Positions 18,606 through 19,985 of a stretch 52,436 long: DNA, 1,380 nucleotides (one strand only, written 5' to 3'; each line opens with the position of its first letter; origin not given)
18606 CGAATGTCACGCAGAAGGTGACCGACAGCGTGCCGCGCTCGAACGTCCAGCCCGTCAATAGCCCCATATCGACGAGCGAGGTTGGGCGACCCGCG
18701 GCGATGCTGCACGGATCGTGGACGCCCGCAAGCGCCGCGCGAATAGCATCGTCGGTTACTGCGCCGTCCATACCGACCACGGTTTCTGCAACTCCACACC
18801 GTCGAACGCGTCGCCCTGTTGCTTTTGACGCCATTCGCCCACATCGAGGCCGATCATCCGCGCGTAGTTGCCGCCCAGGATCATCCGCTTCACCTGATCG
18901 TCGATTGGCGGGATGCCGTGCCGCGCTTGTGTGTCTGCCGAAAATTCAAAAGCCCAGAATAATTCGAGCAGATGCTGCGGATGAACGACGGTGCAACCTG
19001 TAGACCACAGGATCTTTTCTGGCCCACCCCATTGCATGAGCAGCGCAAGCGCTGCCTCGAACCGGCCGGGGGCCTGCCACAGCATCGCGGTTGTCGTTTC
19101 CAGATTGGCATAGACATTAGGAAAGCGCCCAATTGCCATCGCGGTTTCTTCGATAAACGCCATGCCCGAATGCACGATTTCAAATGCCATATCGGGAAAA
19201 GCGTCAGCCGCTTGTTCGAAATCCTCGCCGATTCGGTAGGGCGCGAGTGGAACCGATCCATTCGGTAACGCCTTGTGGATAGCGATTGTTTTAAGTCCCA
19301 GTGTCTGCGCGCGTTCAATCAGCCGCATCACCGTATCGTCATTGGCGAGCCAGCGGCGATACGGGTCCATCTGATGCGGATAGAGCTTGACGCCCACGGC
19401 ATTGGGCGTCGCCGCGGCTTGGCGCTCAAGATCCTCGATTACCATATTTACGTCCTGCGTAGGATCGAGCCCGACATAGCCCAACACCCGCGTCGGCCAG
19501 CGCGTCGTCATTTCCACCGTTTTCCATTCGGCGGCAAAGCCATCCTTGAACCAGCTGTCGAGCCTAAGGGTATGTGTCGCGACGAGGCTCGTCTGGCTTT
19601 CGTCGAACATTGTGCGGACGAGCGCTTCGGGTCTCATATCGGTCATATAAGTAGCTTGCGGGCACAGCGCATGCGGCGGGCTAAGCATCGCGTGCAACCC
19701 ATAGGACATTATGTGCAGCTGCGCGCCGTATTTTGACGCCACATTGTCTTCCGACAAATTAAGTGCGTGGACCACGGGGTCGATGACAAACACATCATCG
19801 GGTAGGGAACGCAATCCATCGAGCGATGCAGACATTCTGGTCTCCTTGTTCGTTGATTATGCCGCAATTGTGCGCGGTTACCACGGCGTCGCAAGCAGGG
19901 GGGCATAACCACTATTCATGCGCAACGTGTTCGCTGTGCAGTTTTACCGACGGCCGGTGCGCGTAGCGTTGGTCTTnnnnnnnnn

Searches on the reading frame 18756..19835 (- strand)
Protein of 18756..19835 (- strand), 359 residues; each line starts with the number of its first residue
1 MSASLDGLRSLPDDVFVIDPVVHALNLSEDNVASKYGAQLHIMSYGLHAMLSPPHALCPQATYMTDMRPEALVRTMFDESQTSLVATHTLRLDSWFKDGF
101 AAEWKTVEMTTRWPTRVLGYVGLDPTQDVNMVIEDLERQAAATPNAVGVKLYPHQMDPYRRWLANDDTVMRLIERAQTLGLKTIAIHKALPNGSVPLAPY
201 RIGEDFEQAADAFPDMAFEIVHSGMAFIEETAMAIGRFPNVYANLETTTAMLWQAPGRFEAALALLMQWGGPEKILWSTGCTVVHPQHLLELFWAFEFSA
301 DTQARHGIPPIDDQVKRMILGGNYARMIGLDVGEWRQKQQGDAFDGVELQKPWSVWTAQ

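Call 41: search_protein_families(library=pfam, proteins=[window:18756-19835:-], max_evalue=0.0001)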
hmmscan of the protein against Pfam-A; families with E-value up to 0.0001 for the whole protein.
window:18756-19835:- (359 aa): 1 family
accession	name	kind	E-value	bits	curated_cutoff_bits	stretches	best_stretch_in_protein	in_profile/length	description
PF04909.20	Amidohydro_2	-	2.8e-20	73.7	26.4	1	84-330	47-289/289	Amidohydrolase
